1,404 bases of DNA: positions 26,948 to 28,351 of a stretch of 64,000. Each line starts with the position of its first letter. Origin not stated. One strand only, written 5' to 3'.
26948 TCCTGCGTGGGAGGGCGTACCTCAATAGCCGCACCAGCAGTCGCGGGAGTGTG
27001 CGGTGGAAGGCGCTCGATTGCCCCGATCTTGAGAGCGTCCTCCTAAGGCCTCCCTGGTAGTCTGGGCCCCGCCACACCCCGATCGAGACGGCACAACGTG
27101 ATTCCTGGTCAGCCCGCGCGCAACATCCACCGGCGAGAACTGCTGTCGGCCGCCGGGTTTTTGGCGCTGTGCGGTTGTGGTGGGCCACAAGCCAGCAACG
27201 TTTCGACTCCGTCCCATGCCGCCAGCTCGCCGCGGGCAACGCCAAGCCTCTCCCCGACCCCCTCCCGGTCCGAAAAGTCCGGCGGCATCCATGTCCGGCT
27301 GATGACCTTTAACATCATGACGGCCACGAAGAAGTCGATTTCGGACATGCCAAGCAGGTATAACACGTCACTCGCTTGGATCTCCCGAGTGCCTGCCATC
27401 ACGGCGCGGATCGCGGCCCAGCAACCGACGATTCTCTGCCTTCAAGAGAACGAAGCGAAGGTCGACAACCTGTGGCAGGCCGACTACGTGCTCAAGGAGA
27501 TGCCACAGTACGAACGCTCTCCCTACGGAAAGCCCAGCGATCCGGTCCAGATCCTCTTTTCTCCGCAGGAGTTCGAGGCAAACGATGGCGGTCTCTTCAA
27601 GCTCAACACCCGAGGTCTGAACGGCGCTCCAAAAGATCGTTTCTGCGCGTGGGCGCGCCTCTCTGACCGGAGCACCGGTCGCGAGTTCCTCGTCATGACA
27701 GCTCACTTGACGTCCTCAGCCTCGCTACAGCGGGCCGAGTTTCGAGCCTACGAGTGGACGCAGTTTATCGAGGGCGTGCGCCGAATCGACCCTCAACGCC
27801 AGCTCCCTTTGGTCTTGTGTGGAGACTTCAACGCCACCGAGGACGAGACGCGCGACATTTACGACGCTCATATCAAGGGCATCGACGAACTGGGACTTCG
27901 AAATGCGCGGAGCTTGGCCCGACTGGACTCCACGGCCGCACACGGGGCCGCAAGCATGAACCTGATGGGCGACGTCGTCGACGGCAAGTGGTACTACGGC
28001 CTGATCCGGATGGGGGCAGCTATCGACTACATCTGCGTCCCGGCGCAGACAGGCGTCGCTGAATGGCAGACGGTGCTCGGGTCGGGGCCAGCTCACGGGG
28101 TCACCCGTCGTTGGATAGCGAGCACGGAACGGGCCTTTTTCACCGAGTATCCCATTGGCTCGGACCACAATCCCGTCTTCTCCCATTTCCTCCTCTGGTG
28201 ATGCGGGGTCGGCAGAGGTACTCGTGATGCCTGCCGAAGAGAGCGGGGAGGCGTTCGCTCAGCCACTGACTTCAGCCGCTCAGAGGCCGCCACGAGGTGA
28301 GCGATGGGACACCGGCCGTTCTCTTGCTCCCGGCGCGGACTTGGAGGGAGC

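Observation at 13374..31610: Cluster of exported phospho-ester enzymes embedded in a wall-glycopolymer locus: candidate extracytoplasmic polyol-phosphate remodelling or scavenging system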

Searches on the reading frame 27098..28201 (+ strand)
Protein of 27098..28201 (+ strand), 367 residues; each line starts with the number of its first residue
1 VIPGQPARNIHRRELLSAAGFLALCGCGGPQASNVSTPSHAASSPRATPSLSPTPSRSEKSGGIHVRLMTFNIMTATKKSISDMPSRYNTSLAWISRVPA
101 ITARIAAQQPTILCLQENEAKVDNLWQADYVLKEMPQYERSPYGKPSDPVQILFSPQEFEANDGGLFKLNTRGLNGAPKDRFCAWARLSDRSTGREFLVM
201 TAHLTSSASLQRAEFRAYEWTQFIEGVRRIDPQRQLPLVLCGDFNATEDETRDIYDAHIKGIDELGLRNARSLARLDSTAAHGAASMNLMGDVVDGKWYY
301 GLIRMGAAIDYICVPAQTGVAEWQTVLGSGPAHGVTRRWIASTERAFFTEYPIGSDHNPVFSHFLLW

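Call 5: search_protein_families(library=pfam, proteins=[window:27098-28201:+], max_evalue=0.01)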
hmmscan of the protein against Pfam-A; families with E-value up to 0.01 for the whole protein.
window:27098-28201:+ (367 aa): 1 family
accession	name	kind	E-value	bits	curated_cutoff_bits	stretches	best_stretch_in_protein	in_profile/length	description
PF03372.29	Exo_endo_phos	-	1.6e-06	28.5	24.5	1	101-357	22-225/225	Endonuclease/Exonuclease/phosphatase family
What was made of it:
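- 27098..28201 (+): Tat/lipoprotein-signal EEP enzyme of a different EEP subfamily (insert). Pfam Exo_endo_phos, 28.5 bits (call 5).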

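Call 54: search_protein_families(library=ncbifam, proteins=[window:27098-28201:+], max_evalue=0.001)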
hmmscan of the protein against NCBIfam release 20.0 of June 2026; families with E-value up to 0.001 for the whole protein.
window:27098-28201:+ (367 aa): 1 family
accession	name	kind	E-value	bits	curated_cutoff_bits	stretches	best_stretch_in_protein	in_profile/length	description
TIGR00633.1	xth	equivalog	0.00053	19.6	99.05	0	197-256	102-161/255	exodeoxyribonuclease III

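Call 66: search_solved_structures(query=window:27098-28201:+, max_evalue=1, show_alignments=0)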
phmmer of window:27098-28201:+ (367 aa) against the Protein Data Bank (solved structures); distinct sequences matched with E-value up to 1: 34.
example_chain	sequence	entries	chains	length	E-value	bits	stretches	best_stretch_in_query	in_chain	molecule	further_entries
6mal_A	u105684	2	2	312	3.4e-09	39.5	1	66-277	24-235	Nocturnin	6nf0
6bt1_A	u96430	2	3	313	3.4e-09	39.5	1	66-277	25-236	Nocturnin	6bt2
4c1r_A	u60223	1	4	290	0.00012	24.5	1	178-259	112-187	MANNOSYL-6-PHOSPHATASE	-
3mpr_A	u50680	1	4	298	0.00013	24.4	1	178-259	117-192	Putative endonuclease/exonuclease/phosphatase family protein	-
7cd6_A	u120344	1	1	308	0.02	17.3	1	106-250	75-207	DNA-(apurinic or apyrimidinic site) endonuclease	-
1de8_B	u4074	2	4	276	0.022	17.1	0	196-250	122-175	MAJOR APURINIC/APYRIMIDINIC ENDONUCLEASE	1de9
6p94_A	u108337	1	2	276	0.023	17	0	196-250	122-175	DNA-(apurinic or apyrimidinic site) lyase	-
3g6s_A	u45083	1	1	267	0.023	17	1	179-256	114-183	Putative endonuclease/exonuclease/phosphatase family protein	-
5wn3_A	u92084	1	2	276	0.023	17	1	105-250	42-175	DNA-(apurinic or apyrimidinic site) lyase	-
7mev_A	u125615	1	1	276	0.023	17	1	105-250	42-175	DNA-(apurinic or apyrimidinic site) endonuclease, mitochondrial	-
6w4i_A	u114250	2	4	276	0.023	17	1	105-250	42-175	DNA-(apurinic or apyrimidinic site) lyase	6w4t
5wn0_A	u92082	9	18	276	0.023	17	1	105-250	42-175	DNA-(apurinic or apyrimidinic site) lyase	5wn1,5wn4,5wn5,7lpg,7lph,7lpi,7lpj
9dp1_A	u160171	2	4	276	0.023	17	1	105-250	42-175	DNA repair nuclease/redox regulator APEX1, mitochondrial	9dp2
7mcr_A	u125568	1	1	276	0.024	17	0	196-250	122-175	DNA-(apurinic or apyrimidinic site) endonuclease, mitochondrial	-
5cfg_A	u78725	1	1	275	0.024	17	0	196-250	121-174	DNA-(apurinic or apyrimidinic site) lyase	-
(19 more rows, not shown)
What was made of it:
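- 27098..28201 (+): Nearest PDB sequences are Nocturnin (3e-9) and 4c1r/3mpr (1e-4) (call 66).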
